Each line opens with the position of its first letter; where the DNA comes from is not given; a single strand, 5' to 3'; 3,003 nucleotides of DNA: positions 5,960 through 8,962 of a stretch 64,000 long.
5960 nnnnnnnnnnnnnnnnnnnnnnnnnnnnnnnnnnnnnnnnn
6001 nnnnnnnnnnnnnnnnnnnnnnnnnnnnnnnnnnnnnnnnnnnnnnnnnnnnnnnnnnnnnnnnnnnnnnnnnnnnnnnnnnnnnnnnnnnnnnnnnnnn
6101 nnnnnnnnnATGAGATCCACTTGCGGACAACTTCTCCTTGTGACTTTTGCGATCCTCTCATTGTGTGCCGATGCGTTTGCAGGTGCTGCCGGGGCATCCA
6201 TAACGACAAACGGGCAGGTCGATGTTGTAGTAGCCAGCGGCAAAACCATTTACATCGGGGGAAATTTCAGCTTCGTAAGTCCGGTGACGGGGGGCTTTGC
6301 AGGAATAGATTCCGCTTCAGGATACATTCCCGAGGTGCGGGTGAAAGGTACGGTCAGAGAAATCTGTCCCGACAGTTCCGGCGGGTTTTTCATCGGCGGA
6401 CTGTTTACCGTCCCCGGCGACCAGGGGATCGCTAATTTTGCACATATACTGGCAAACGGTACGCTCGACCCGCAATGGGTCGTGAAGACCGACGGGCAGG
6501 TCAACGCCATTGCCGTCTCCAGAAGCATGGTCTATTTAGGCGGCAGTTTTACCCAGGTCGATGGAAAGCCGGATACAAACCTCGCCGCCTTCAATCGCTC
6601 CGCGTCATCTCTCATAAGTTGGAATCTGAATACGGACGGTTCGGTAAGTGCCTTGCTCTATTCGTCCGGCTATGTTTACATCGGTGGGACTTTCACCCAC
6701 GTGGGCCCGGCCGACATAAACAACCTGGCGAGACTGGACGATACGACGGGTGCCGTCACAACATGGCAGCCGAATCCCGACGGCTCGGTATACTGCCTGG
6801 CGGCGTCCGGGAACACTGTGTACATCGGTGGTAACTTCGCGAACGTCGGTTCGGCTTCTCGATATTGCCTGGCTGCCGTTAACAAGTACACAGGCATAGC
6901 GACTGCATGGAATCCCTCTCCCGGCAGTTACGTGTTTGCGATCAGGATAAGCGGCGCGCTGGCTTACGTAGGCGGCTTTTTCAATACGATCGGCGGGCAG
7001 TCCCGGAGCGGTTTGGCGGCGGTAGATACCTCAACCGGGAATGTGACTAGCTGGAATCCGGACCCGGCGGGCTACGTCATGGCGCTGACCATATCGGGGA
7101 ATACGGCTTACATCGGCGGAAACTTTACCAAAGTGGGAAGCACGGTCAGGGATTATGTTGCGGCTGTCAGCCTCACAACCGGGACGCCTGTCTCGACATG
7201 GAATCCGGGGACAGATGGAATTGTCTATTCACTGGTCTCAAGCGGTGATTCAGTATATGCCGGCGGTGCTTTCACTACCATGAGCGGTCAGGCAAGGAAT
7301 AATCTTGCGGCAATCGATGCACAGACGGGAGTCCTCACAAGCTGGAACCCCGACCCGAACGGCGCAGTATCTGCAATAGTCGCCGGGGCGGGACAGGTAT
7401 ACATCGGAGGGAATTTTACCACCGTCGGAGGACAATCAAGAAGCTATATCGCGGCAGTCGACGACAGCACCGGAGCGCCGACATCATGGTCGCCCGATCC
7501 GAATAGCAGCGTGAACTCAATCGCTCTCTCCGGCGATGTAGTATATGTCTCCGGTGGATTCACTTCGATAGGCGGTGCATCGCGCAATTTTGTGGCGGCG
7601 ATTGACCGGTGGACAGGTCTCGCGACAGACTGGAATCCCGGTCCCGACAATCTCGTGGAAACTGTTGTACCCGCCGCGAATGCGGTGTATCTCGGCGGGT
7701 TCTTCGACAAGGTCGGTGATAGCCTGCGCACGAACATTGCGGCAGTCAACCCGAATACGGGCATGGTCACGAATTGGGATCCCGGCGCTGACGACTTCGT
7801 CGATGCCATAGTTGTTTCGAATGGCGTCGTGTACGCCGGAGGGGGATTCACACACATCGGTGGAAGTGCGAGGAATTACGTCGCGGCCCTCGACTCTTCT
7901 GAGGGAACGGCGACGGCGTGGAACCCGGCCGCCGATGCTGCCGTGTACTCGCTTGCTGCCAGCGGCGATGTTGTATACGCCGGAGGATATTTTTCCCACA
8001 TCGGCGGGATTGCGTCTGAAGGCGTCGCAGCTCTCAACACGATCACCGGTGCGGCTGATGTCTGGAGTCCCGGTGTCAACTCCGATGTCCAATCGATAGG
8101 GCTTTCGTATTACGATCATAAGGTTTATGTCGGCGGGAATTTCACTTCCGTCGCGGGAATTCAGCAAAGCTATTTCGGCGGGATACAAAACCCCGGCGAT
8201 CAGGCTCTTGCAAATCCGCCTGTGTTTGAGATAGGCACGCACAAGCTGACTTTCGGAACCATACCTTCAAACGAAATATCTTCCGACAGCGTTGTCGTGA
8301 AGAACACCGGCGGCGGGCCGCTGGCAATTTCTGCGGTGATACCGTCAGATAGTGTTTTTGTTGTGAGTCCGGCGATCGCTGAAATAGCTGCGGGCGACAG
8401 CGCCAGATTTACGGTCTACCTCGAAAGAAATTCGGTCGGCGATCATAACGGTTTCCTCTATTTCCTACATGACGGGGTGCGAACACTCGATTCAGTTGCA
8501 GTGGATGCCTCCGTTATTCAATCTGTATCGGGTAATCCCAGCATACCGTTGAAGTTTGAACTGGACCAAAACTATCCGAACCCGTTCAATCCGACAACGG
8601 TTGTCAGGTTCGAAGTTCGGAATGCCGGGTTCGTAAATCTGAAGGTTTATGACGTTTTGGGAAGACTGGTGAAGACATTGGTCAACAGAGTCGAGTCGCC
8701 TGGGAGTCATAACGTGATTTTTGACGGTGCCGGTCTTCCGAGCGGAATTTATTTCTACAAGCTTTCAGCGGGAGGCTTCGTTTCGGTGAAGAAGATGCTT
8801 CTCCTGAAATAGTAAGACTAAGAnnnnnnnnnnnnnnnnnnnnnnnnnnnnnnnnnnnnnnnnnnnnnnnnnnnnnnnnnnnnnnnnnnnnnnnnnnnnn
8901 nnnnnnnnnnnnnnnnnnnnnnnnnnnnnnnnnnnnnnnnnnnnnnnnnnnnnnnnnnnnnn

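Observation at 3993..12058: Uncharacterised coupled operon: GH66-like hydrolase, 14-blade propeller, BNR/Ycf48-like propeller and SGNH-TPR membrane protein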

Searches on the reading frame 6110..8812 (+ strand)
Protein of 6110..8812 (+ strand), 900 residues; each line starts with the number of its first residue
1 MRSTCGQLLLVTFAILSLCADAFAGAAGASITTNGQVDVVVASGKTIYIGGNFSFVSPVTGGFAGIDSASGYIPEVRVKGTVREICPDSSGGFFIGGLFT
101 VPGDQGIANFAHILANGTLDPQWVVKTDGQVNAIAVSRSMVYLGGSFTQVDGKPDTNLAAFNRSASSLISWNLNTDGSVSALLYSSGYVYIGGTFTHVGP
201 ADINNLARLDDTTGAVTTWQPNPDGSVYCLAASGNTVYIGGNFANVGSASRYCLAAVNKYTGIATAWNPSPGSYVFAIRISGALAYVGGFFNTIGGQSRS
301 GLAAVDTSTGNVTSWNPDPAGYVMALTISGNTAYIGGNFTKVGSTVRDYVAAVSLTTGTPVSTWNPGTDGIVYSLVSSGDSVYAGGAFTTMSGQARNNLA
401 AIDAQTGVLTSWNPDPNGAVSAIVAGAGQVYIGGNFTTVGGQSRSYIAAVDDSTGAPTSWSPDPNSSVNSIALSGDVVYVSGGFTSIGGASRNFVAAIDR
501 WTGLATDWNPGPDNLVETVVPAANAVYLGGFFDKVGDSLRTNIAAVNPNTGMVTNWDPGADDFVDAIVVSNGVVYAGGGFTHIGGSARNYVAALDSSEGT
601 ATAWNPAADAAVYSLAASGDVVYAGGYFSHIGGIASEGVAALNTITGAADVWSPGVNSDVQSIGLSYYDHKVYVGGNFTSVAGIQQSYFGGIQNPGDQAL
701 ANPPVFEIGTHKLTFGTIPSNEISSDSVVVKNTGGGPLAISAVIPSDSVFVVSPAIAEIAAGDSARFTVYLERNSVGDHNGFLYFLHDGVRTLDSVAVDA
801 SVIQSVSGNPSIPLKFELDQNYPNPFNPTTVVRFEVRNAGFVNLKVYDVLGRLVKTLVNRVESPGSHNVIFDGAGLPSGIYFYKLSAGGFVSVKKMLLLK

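Call 6: search_protein_families(library=pfam, proteins=[window:6110-8812:+], max_evalue=0.01)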
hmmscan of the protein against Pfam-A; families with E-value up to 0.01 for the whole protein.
window:6110-8812:+ (900 aa): 8 families
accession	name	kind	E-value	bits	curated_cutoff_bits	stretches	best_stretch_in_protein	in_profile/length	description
PF18962.6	Por_Secre_tail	-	1.3e-08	35.4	27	1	822-896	2-73/75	Secretion system C-terminal sorting domain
PF12768.13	Rax2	-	1.1e-07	32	28.8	1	127-220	22-116/254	Rax2 C-terminal beta propeller domain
PF17164.10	DUF5122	-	8.1e-07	29.6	27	0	428-448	4-24/36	Domain of unknown function (DUF5122) beta-propeller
PF22544.2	HYDIN_VesB_CFA65-like_Ig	-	3.7e-06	27.5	25.5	1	705-783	2-82/100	HYDIN/CFA65/VesB-like, Ig-like domain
PF15780.11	ASH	-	2.5e-05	24.8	27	1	712-791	13-94/98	Abnormal spindle-like microcephaly-assoc'd, ASPM-SPD-2-Hydin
PF07610.17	DUF1573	-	0.0012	19.3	26.1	1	708-777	3-73/98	Protein of unknown function (DUF1573)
PF13860.13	FlgD_ig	-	0.0021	18.5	27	1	837-887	20-75/79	FlgD Ig-like domain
PF25319.1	HofO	-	0.0066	17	27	0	303-328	5-30/71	HofO EspM-like domain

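Call 7: search_protein_families(library=ncbifam, proteins=[window:6110-8812:+], max_evalue=0.01)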
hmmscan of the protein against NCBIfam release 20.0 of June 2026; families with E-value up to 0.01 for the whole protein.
window:6110-8812:+ (900 aa): 5 families
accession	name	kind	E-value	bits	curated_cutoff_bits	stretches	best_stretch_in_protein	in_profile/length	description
TIGR04183.1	Por_Secre_tail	domain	8.7e-12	44.9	23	1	822-897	2-70/72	T9SS type A sorting domain-containing protein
NF052323.1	T9SSA_dep_M6i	equivalog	3.2e-08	32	600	1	821-887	960-1026/1043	T9SS-dependent M6-like inactivated metalloprotease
NF038113.1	T9SSA_dep_M36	equivalog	5.6e-07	28.1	885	1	820-897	794-867/869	T9SS-dependent M36 family metallopeptidase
NF012200.0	choice_anch_D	domain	1.4e-06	28.8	45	1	707-783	18-99/108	choice-of-anchor D domain-containing protein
NF033707.1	T9SS_sortase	equivalog_domain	0.00098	16.8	420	1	820-886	1000-1076/1095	type IX secretion system sortase PorU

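Call 11: find_encoding_contigs(protein=window:6110-8812:+, flank=10000, max_places=6)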
Protein window:6110-8812:+ (900 aa): no gene with exactly this product is on record in the collection.

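Call 50: find_related_loci(query=window:6110-8812:+, collection=metagenome_contigs, flank=10000)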
Query window:6110-8812:+ (900 aa) in metagenome_contigs; peptide patterns used: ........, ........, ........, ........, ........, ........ (x = any residue, [..] = any of these).
77 stretches matched a pattern; 24 encode a relative of the query (tblastn E <= 1e-3); 24 distinct loci.
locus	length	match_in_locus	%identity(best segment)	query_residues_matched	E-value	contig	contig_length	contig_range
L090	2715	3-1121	44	37-678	2e-85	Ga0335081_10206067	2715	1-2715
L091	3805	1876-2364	38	738-900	1e-28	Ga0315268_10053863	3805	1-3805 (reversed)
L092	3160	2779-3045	54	812-900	3e-28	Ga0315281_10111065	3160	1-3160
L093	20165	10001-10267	54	812-900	5e-28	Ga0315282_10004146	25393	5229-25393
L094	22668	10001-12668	58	808-900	2e-27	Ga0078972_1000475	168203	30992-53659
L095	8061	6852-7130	51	808-900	9e-28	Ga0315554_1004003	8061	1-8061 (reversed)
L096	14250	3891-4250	45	775-900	8e-27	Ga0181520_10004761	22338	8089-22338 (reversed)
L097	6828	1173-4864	53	794-900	3e-26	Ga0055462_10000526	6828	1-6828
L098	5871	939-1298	42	775-900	1e-25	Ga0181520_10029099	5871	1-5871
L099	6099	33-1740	52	719-900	5e-25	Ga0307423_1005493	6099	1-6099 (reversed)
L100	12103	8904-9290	41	774-900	4e-24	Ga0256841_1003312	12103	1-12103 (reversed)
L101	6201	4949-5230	51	812-900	6e-24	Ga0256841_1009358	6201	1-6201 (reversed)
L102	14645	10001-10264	52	813-900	6e-24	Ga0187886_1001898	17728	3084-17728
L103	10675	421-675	53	811-894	5e-23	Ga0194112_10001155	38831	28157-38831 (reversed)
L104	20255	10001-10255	53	811-894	7e-23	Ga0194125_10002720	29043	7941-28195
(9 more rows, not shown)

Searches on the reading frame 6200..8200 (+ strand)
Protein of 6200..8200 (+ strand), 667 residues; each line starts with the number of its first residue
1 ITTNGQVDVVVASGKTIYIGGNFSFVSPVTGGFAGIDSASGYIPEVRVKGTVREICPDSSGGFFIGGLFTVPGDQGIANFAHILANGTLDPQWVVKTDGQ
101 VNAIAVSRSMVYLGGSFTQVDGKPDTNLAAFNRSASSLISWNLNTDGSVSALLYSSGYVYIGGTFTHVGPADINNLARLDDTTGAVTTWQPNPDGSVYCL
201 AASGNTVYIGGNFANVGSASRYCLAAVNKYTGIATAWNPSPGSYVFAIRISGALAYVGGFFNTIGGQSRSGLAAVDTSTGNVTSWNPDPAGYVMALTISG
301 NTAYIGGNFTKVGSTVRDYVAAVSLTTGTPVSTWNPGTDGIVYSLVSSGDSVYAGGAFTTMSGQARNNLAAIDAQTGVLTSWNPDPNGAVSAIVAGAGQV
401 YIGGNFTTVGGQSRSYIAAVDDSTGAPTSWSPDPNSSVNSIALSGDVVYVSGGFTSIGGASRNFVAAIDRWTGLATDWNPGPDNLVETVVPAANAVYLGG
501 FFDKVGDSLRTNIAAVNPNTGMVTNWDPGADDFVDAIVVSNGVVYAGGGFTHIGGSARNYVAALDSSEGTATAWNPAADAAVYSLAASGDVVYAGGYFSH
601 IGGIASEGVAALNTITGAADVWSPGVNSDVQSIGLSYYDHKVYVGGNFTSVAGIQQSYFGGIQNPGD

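Call 51: find_homologous_proteins(query=window:6200-8200:+)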
Query window:6200-8200:+ (667 aa): 4214 proteins with E <= 0.001 among 8000 candidates; the best 120 are listed.
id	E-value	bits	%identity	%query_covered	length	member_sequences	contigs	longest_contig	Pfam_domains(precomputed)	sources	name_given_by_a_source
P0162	1.6e-227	775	35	93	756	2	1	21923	PF13360.14,PF17164.11,PF18962.8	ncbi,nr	ncbi:MAG TPA: PQQ-binding-like beta-propeller repeat protein [Candidatus Eisenbacteria bacterium]|nr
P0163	1.4e-225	769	41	98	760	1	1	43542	PF12768.14,PF17164.11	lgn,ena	-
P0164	4.4e-219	748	43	99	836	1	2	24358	PF17164.11,PF18962.8,PF00699.26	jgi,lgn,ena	-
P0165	2.2e-213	729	40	99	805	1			-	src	-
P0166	1.1e-202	693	40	90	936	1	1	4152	PF17164.11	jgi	-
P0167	1.3e-201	690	42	99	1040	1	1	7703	PF17164.11,PF21471.4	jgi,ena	-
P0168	1.6e-201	690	38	99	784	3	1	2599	PF25319.2,PF17164.11,PF13205.13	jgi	jgi:hypothetical protein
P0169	2.1e-201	689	38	96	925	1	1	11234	PF13360.14,PF12768.14,PF17164.11,PF00041.28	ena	-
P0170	1.6e-197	676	38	99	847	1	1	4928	PF12768.14,PF17164.11,PF10342.16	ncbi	-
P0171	3.1e-197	675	38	98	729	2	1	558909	PF12768.14,PF17164.11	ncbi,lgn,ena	-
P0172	2.1e-195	669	41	99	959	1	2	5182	PF12768.14,PF17164.11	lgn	-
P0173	1.3e-193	663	41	97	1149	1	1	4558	PF25319.2,PF13360.14,PF12768.14,PF17164.11,PF16640.12,PF18998.7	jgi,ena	-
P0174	5.1e-193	661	46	90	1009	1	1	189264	PF12768.14,PF17164.11,PF18962.8,PF13860.13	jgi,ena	-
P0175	5.7e-193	661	40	98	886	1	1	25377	PF12768.14,PF17164.11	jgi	jgi:hypothetical protein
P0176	2.0e-191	656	38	99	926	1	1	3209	PF25319.2,PF12768.14,PF24681.2,PF17164.11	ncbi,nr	ncbi:MAG: hypothetical protein ICV83_24350, partial [Cytophagales bacterium]|nr:hypothetical protein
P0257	1.8e-159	551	45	100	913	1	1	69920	PF12768.14,PF17164.11,PF18962.8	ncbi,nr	ncbi:MAG: T9SS type A sorting domain-containing protein [Ignavibacteria bacterium]|nr:T9SS type A so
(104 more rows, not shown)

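Call 52: find_encoding_contigs(protein=P0257, flank=8000, max_places=1)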
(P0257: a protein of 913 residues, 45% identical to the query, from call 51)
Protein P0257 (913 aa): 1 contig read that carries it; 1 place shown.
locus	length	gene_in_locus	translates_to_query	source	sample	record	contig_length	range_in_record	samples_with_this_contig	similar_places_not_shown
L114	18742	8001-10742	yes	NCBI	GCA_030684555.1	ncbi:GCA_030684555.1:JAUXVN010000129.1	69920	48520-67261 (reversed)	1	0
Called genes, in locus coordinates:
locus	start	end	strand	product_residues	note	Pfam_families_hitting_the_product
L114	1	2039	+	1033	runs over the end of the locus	PF07494:Reg_prop (faint), PF07495:Y_Y_Y (weak), PF07730:HisKA_3, PF02518:HATPase_c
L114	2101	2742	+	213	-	PF00072:Response_reg, PF00196:GerE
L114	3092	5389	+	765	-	-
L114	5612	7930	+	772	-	-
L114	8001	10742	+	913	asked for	PF12768:Rax2 (faint), PF17164:DUF5122 (faint), PF18962:Por_Secre_tail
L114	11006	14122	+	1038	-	PF07494:Reg_prop (weak), PF07495:Y_Y_Y, PF07730:HisKA_3, PF02518:HATPase_c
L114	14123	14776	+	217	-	PF00072:Response_reg, PF00196:GerE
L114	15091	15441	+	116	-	PF00072:Response_reg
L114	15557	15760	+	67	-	PF00072:Response_reg (weak)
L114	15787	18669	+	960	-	PF07581:Glug (faint), PF18962:Por_Secre_tail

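Call 53: find_encoding_contigs(protein=P0174, flank=8000, max_places=1)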
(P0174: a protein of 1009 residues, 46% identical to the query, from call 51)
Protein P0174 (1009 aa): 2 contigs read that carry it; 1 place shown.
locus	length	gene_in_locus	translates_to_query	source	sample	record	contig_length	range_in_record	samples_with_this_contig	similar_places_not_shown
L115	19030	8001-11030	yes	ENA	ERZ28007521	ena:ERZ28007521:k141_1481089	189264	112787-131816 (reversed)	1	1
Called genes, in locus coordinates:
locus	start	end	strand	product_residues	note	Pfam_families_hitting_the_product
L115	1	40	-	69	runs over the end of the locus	PF21531:Rv2175c_wHTH (weak), PF12728:HTH_17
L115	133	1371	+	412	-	-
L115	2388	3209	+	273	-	-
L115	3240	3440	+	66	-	-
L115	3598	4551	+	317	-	-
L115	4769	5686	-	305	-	PF02086:MethyltransfD12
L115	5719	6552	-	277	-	PF24739:DUF7690, PF24736:DUF7687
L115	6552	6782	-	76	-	PF13560:HTH_31, PF01381:HTH_3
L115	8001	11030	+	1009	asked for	PF12768:Rax2 (faint), PF17164:DUF5122 (faint), PF13860:FlgD_ig (faint), PF18962:Por_Secre_tail (weak)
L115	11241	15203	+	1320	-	-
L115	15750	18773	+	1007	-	PF17164:DUF5122 (faint), PF13360:PQQ_2, PF13860:FlgD_ig, PF18962:Por_Secre_tail (faint)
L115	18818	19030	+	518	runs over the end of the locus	PF14312:FG-GAP_2 (faint), PF13860:FlgD_ig, PF18962:Por_Secre_tail (weak)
